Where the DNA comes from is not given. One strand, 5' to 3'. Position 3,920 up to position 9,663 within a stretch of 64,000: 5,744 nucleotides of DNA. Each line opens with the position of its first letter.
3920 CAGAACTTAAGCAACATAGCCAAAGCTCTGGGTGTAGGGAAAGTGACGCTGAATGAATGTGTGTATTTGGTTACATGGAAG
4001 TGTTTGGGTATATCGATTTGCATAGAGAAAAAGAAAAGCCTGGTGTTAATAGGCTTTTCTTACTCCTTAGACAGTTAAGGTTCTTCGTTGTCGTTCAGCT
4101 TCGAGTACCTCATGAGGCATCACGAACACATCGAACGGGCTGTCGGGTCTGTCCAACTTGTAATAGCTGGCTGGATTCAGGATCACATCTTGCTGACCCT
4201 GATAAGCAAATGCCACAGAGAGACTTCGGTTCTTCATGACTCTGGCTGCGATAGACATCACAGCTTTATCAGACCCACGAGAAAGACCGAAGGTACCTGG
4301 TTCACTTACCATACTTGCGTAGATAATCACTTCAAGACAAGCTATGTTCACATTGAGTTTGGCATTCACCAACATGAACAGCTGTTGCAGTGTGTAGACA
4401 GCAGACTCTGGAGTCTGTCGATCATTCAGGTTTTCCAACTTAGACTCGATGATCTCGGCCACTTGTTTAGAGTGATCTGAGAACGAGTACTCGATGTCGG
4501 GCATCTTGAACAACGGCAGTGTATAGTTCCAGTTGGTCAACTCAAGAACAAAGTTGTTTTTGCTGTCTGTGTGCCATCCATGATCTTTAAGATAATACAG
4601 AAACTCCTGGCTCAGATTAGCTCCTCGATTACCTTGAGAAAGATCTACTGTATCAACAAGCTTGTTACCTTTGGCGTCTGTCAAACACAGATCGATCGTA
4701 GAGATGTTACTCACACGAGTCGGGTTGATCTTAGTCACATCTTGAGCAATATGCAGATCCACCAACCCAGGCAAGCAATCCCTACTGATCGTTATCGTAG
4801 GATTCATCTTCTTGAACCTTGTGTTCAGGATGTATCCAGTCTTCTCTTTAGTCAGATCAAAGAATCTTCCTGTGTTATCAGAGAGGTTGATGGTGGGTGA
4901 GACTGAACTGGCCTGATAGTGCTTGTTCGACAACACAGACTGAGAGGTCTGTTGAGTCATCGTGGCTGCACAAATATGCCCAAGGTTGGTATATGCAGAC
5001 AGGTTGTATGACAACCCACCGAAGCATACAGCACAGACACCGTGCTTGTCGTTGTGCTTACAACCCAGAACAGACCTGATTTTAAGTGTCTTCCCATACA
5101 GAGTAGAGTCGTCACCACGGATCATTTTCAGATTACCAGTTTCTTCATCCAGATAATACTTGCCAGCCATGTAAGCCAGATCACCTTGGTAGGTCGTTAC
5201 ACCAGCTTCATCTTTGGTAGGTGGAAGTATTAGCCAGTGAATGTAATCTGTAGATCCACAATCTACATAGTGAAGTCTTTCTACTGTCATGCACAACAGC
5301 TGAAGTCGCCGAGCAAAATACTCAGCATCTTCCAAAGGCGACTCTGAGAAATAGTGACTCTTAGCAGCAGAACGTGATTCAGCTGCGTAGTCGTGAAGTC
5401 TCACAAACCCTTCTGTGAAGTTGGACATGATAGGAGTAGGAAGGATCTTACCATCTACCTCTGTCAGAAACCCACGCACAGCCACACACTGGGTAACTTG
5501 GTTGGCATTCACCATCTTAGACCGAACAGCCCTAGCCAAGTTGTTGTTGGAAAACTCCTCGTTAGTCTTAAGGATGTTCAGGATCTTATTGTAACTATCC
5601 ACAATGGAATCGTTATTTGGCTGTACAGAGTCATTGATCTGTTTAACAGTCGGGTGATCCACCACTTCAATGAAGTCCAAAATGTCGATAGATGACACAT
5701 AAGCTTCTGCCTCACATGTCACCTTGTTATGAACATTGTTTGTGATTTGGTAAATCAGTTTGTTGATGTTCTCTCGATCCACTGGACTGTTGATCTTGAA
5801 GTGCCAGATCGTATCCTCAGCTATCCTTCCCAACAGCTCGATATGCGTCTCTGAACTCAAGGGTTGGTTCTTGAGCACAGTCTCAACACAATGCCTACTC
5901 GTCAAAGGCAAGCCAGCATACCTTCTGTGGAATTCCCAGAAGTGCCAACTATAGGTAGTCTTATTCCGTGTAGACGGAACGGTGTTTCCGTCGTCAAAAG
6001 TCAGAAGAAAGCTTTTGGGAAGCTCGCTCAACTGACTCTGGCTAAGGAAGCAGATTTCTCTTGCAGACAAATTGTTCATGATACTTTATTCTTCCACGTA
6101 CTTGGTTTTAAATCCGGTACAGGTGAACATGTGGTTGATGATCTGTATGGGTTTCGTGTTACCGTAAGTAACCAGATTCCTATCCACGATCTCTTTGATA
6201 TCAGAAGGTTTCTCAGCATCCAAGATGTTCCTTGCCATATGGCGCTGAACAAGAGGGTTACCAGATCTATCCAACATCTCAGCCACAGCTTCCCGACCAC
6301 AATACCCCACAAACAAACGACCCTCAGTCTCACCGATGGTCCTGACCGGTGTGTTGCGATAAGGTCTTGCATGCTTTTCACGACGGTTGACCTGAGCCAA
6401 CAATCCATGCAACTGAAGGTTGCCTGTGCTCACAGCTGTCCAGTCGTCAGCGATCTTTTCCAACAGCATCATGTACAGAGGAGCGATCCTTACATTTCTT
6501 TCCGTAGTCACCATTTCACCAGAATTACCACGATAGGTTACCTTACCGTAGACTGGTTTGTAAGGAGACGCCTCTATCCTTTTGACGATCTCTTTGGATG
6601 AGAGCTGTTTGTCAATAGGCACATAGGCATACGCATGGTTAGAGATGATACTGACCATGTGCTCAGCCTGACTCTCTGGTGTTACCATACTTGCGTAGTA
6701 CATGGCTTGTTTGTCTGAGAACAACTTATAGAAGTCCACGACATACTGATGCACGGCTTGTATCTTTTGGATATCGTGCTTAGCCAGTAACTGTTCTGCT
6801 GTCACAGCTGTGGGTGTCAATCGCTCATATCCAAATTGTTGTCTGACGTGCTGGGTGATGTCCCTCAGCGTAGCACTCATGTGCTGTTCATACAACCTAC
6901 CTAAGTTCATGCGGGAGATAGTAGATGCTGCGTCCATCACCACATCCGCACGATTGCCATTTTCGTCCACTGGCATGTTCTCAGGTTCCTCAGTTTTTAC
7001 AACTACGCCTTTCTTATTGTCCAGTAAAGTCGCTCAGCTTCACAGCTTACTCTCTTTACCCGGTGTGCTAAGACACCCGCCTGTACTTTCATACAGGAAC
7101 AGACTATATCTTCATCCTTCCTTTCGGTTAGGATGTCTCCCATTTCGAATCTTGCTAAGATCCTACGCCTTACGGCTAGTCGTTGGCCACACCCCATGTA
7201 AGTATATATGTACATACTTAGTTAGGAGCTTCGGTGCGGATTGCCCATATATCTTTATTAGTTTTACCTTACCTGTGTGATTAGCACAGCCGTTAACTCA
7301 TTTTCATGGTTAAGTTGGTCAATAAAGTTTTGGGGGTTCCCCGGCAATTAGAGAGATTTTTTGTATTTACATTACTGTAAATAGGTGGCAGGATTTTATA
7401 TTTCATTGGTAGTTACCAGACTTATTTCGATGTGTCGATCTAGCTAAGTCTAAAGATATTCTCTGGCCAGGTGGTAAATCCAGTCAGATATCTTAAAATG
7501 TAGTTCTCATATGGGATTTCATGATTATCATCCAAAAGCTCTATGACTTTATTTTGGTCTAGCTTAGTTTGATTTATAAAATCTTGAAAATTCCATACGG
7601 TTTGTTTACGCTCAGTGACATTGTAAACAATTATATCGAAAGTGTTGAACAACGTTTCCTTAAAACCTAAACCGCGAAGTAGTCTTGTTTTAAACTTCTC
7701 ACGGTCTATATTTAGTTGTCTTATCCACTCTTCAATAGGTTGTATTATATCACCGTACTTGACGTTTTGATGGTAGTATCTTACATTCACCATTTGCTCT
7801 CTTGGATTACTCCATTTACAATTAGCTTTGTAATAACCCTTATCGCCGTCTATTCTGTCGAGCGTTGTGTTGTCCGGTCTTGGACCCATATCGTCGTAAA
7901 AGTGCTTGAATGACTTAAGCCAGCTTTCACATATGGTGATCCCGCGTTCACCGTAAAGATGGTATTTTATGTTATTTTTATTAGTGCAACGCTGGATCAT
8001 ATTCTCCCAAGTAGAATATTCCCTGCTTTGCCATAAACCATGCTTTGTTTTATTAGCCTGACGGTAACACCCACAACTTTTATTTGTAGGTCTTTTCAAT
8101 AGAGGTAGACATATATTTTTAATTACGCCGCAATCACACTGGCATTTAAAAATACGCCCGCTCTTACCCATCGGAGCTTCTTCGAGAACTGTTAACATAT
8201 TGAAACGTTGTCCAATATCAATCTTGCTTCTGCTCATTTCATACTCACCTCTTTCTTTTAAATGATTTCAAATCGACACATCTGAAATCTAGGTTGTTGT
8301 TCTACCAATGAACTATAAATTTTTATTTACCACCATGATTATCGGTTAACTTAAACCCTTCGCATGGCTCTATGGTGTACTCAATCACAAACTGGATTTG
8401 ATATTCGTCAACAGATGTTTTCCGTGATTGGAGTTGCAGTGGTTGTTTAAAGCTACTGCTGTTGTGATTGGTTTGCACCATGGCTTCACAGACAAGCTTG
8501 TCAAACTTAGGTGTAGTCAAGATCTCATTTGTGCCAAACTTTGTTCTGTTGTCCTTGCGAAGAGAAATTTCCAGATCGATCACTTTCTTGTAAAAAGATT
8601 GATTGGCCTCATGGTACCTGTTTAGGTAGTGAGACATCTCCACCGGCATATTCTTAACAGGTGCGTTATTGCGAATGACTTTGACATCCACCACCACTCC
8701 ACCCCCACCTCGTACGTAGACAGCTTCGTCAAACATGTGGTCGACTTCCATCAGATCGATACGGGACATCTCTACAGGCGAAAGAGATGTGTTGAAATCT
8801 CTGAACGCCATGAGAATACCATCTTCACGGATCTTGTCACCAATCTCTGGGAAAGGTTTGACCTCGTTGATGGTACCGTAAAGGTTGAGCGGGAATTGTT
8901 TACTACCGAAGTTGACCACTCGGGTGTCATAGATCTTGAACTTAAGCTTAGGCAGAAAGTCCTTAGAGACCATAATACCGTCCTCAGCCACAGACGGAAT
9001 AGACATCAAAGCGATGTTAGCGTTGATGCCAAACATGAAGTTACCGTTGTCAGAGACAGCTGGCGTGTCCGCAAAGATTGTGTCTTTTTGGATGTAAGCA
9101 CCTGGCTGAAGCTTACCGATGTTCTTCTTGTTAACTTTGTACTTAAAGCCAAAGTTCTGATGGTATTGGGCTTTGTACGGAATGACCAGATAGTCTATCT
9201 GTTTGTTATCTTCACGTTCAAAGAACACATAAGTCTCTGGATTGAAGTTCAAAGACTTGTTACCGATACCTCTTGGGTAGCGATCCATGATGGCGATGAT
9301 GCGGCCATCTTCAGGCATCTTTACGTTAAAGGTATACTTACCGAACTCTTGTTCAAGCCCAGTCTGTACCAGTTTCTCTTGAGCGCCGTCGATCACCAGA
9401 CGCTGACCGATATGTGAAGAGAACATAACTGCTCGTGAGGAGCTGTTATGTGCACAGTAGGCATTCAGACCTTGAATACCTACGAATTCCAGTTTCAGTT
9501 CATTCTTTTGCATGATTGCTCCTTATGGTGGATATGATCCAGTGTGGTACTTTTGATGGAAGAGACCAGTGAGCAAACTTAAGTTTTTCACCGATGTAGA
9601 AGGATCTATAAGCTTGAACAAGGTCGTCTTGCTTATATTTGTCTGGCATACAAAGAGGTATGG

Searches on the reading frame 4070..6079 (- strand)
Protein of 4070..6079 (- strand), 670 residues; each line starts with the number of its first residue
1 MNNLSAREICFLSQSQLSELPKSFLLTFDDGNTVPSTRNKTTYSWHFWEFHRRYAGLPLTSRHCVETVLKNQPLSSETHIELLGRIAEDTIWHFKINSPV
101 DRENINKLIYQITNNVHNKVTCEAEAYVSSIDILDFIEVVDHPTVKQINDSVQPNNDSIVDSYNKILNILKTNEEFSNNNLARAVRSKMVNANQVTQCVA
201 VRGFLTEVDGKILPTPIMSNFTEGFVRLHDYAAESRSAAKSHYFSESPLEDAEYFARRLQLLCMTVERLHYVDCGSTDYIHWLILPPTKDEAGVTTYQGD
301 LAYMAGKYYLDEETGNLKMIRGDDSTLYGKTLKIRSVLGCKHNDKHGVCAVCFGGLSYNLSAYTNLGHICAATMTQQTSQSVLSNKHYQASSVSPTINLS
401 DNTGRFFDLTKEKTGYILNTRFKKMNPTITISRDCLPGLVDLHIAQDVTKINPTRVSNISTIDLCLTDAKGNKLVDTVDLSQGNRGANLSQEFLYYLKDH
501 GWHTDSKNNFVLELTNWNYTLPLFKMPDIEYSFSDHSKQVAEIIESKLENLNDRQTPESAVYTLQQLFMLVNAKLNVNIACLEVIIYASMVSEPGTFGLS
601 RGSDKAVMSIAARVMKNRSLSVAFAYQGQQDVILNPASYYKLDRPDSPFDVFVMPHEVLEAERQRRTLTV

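Call 58: search_protein_families(library=phrogs, proteins=[window:4070-6079:-], max_evalue=0.00001)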
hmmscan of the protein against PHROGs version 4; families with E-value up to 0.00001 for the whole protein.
window:4070-6079:- (670 aa): 2 families
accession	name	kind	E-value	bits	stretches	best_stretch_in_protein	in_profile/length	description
phrog_3015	-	DNA, RNA and nucleotide metabolism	1e-179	600.1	1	1-656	2-651/653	RNA polymerase beta subunit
phrog_25354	-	unknown function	1.2e-06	27.5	1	189-355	736-906/1216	-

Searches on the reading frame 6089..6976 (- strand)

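Call 58: search_protein_families(library=phrogs, proteins=[window:6089-6976:-], max_evalue=0.00001)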
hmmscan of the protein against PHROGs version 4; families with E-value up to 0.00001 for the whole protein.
window:6089-6976:- (296 aa): 2 families
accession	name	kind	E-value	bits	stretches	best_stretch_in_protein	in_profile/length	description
phrog_3295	-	DNA, RNA and nucleotide metabolism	1.5e-78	265.9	1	1-294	416-691/698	RNA polymerase beta subunit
phrog_23982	-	DNA, RNA and nucleotide metabolism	6.6e-59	200.8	1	1-294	6-297/300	RNA polymerase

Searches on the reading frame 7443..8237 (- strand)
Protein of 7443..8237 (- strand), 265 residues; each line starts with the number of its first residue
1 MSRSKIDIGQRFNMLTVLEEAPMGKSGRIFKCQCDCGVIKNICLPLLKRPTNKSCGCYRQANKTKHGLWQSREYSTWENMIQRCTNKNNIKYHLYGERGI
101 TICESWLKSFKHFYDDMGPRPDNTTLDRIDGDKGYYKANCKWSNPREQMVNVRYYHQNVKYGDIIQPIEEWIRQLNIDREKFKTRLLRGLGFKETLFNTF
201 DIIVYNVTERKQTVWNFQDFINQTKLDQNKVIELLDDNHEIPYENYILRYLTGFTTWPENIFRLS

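Call 58: search_protein_families(library=phrogs, proteins=[window:7443-8237:-], max_evalue=0.00001)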
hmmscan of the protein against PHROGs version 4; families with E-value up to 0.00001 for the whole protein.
window:7443-8237:- (265 aa): 5 families
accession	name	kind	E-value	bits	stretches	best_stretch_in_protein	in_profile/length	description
phrog_374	-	DNA, RNA and nucleotide metabolism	2.7e-55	189.3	1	8-185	198-387/617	HNH endonuclease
phrog_3377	-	DNA, RNA and nucleotide metabolism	4.8e-42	145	1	63-232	4-172/196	HNH endonuclease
phrog_8790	-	DNA, RNA and nucleotide metabolism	2.4e-37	130.2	1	61-181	13-132/241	restriction endonuclease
phrog_2081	-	DNA, RNA and nucleotide metabolism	4.8e-27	96.2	1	51-159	80-203/433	HNH endonuclease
phrog_953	-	DNA, RNA and nucleotide metabolism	1.8e-15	58.2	1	60-143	211-296/420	HNH endonuclease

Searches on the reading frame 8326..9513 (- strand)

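Call 58: search_protein_families(library=phrogs, proteins=[window:8326-9513:-], max_evalue=0.00001)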
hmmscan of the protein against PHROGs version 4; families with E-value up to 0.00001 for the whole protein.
window:8326-9513:- (396 aa): 2 families
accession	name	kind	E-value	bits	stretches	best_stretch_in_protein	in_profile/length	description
phrog_3295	-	DNA, RNA and nucleotide metabolism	2.1e-112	377.8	1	2-396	6-404/698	RNA polymerase beta subunit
phrog_18919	-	DNA, RNA and nucleotide metabolism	8e-65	220.5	1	2-395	5-393/394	RNA polymerase beta subunit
